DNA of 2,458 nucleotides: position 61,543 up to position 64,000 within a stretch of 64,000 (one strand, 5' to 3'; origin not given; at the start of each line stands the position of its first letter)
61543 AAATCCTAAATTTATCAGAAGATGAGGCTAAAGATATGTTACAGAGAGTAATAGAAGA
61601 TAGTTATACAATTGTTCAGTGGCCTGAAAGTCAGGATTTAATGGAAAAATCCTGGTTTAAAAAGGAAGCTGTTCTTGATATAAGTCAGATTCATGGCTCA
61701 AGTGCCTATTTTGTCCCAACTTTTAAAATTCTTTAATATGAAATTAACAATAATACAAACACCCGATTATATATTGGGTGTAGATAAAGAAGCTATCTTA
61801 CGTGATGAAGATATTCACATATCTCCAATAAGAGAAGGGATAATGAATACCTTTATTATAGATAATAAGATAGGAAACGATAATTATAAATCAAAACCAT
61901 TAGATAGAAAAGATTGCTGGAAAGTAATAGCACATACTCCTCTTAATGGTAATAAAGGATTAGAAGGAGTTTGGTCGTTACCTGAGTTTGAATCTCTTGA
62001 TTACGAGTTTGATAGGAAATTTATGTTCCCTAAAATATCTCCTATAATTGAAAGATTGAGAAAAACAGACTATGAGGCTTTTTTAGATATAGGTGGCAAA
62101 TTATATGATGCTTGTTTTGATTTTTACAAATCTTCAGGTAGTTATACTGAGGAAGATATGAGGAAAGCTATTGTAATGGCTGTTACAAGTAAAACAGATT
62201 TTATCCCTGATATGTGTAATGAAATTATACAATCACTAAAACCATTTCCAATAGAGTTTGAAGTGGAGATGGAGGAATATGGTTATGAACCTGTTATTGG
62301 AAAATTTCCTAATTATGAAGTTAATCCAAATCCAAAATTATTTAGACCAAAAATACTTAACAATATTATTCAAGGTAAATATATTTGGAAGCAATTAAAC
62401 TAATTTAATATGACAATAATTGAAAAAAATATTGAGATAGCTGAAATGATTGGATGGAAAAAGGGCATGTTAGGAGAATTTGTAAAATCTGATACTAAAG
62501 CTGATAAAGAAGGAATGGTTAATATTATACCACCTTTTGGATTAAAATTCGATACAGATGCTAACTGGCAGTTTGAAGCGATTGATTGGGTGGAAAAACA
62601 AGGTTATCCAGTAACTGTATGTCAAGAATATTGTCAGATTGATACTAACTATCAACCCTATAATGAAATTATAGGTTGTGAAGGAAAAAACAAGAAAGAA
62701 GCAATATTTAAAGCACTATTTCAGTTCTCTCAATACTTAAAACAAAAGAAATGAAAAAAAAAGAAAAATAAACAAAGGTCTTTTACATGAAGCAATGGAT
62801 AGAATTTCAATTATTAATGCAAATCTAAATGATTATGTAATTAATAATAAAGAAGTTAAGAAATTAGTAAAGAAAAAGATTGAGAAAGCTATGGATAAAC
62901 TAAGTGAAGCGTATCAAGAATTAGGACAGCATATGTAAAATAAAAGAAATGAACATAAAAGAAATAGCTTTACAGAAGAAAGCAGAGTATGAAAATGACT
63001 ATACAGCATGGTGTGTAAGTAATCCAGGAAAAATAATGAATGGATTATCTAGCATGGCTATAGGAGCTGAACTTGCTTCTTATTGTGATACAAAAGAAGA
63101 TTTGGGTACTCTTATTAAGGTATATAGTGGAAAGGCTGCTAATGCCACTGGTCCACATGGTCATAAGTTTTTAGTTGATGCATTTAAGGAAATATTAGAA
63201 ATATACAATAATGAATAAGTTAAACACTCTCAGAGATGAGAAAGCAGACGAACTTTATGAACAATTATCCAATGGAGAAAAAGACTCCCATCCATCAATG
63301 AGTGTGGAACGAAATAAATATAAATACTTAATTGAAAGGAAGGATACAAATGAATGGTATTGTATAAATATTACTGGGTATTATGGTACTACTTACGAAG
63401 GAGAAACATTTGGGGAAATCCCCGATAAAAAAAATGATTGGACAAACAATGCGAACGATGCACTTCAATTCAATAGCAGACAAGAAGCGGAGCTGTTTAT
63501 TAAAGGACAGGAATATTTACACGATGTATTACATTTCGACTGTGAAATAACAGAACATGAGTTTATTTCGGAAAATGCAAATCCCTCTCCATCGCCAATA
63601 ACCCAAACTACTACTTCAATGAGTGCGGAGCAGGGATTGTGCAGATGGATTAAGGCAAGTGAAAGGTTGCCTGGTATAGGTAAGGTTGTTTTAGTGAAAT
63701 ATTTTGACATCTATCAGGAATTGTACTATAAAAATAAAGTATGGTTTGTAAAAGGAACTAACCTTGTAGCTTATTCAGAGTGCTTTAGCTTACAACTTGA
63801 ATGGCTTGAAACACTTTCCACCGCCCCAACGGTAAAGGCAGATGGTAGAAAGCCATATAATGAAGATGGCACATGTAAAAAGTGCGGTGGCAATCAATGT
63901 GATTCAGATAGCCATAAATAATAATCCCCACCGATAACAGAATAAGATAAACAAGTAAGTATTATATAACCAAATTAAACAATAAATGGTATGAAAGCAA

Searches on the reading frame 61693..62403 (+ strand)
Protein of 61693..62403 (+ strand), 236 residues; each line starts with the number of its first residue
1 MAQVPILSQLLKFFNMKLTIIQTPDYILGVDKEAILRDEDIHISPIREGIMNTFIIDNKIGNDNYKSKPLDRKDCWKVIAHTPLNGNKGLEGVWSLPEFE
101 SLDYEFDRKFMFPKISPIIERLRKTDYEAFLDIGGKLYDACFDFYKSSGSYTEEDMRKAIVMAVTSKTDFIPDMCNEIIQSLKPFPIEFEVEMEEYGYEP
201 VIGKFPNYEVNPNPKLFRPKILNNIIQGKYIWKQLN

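Call 71: find_encoding_contigs(protein=window:61693-62403:+, flank=10000, max_places=6)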
Protein window:61693-62403:+ (236 aa): no gene with exactly this product is on record in the collection.

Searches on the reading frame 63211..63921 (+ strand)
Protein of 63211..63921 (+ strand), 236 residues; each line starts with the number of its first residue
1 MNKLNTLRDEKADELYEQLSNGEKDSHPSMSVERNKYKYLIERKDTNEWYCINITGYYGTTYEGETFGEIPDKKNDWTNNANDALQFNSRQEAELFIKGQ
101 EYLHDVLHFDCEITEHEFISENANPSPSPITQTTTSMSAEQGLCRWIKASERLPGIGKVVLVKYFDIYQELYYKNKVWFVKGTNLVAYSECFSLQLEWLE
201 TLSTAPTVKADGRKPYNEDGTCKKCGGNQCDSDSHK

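Call 69: find_related_loci(query=window:63211-63921:+, collection=viral_contigs, flank=10000)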
Query window:63211-63921:+ (236 aa) in viral_contigs; peptide patterns used: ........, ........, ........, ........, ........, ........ (x = any residue, [..] = any of these).
2 stretches matched a pattern, but none encodes a relative of the query by tblastn (E <= 1e-3).

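Call 70: find_encoding_contigs(protein=window:63211-63921:+, flank=10000, max_places=6)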
Protein window:63211-63921:+ (236 aa): no gene with exactly this product is on record in the collection.
